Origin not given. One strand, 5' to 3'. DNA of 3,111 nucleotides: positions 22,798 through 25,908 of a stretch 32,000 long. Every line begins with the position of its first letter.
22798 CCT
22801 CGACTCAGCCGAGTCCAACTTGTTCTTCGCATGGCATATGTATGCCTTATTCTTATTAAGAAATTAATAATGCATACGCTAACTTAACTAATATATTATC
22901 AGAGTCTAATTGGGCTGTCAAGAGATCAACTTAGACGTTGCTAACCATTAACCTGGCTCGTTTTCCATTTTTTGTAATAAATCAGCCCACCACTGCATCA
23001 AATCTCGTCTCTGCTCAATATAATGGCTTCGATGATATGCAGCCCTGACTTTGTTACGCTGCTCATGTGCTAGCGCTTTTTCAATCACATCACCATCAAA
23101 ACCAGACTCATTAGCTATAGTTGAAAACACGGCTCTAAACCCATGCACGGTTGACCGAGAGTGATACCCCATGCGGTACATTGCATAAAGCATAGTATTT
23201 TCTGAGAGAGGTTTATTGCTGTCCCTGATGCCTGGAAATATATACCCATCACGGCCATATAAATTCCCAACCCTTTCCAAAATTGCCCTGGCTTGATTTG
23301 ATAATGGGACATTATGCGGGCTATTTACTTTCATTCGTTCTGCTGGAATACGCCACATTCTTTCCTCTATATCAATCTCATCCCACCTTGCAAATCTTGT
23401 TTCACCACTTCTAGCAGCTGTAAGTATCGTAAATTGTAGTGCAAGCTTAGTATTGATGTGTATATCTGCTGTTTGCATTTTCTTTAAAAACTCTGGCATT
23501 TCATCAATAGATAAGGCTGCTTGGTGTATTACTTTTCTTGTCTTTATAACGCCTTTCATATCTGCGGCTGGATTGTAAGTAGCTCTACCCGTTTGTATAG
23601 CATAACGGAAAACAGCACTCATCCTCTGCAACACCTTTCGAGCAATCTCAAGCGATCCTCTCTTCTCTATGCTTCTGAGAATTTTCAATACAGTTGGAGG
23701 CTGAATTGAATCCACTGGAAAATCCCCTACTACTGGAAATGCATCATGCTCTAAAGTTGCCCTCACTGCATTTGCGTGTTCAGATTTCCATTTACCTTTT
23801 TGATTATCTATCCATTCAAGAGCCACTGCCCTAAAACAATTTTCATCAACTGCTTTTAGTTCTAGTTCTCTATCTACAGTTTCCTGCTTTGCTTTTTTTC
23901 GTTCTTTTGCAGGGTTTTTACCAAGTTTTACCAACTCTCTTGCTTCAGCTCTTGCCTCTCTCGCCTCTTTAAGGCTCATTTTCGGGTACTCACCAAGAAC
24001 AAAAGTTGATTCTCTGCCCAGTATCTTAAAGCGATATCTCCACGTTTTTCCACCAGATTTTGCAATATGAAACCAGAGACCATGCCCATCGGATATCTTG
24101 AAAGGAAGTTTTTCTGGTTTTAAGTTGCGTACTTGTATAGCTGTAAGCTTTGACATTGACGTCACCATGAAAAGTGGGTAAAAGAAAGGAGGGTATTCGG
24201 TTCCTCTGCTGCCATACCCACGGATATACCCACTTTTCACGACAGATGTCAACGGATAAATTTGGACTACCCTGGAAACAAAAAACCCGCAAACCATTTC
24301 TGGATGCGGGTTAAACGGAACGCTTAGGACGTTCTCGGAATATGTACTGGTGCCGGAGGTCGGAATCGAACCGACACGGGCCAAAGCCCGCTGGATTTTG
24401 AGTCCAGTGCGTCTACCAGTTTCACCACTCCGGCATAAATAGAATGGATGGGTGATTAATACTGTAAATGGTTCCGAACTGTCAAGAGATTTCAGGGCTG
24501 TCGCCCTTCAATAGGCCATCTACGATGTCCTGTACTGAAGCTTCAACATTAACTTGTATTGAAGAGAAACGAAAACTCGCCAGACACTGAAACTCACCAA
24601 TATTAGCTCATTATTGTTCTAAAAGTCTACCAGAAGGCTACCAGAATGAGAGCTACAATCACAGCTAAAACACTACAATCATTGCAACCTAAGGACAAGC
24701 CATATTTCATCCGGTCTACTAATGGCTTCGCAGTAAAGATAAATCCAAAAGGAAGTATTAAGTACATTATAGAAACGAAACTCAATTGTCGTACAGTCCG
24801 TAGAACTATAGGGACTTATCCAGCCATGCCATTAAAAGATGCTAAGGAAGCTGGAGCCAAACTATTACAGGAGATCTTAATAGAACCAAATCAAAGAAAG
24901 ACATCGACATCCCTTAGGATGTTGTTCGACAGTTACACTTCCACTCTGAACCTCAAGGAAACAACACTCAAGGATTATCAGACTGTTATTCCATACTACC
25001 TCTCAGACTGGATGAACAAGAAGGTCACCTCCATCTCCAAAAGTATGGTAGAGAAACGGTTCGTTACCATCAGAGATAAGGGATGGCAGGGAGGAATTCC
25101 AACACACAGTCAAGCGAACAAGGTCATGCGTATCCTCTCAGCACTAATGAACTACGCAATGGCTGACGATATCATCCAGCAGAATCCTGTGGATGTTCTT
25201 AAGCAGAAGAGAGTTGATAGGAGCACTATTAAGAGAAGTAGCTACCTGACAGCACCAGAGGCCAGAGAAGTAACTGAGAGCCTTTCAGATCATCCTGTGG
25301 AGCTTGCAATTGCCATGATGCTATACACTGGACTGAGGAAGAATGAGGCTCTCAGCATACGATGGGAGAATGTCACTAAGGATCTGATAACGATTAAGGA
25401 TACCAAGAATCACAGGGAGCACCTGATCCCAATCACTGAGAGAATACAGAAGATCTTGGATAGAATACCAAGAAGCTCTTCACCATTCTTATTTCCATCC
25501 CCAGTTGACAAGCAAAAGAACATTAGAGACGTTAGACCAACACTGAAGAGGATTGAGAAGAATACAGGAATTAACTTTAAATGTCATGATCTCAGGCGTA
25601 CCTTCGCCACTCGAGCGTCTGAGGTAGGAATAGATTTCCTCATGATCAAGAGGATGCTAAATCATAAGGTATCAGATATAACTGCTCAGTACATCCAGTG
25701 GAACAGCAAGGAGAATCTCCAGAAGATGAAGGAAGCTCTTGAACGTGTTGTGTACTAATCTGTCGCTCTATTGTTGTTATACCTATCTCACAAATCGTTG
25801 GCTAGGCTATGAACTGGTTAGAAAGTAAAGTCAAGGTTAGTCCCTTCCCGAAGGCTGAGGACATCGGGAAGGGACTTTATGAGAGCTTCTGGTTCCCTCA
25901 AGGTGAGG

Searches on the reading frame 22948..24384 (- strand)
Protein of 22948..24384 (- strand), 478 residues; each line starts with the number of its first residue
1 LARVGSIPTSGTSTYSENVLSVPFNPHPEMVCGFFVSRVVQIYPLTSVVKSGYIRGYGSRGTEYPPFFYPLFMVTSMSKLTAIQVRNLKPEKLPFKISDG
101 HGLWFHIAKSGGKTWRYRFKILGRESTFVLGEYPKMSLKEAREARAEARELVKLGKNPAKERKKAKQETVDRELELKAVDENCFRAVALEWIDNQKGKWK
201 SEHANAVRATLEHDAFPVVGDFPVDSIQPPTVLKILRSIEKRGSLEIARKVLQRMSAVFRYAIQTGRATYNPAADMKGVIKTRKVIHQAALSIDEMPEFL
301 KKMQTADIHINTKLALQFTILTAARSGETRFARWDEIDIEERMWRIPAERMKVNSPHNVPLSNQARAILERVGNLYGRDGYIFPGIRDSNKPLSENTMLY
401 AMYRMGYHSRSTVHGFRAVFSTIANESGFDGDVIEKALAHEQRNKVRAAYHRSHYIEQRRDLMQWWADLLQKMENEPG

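Call 60: search_protein_families(library=pfam, proteins=[window:22948-24384:-], max_evalue=0.0001)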
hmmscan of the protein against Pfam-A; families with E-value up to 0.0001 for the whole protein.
window:22948-24384:- (478 aa): 3 families
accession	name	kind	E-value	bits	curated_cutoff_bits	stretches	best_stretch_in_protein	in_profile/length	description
PF22022.2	Phage_int_M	-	6.9e-35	119.6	27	1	184-278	1-95/96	Phage integrase central domain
PF13356.12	Arm-DNA-bind_3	-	1e-23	83.7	27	1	80-165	1-83/83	Arm DNA-binding domain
PF00589.27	Phage_integrase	-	1.1e-21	77.7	27.1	1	292-454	4-169/172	Phage integrase family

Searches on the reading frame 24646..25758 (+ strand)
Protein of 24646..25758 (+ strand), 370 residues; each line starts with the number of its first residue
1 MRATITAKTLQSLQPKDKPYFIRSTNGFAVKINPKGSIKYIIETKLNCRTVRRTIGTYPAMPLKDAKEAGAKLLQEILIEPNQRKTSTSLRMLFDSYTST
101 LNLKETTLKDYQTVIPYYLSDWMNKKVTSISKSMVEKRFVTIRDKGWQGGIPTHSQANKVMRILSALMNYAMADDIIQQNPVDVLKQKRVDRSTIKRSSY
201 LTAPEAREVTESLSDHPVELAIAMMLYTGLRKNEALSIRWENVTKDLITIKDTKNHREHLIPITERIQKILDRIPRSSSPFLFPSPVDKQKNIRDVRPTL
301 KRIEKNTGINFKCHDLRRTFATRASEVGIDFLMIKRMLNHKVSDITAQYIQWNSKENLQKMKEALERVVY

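Call 60: search_protein_families(library=pfam, proteins=[window:24646-25758:+], max_evalue=0.0001)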
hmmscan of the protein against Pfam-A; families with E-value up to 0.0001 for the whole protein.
window:24646-25758:+ (370 aa): 2 families
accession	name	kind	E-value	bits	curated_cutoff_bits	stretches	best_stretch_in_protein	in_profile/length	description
PF00589.27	Phage_integrase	-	7.5e-24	84.9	27.1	1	218-354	24-170/172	Phage integrase family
PF13356.12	Arm-DNA-bind_3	-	6.3e-06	26.7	27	1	6-77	2-70/83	Arm DNA-binding domain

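Call 94: search_protein_families(library=padloc, proteins=[window:24646-25758:+], max_evalue=0.00001)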
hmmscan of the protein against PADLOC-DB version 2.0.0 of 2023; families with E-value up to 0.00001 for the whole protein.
window:24646-25758:+ (370 aa): 0 families
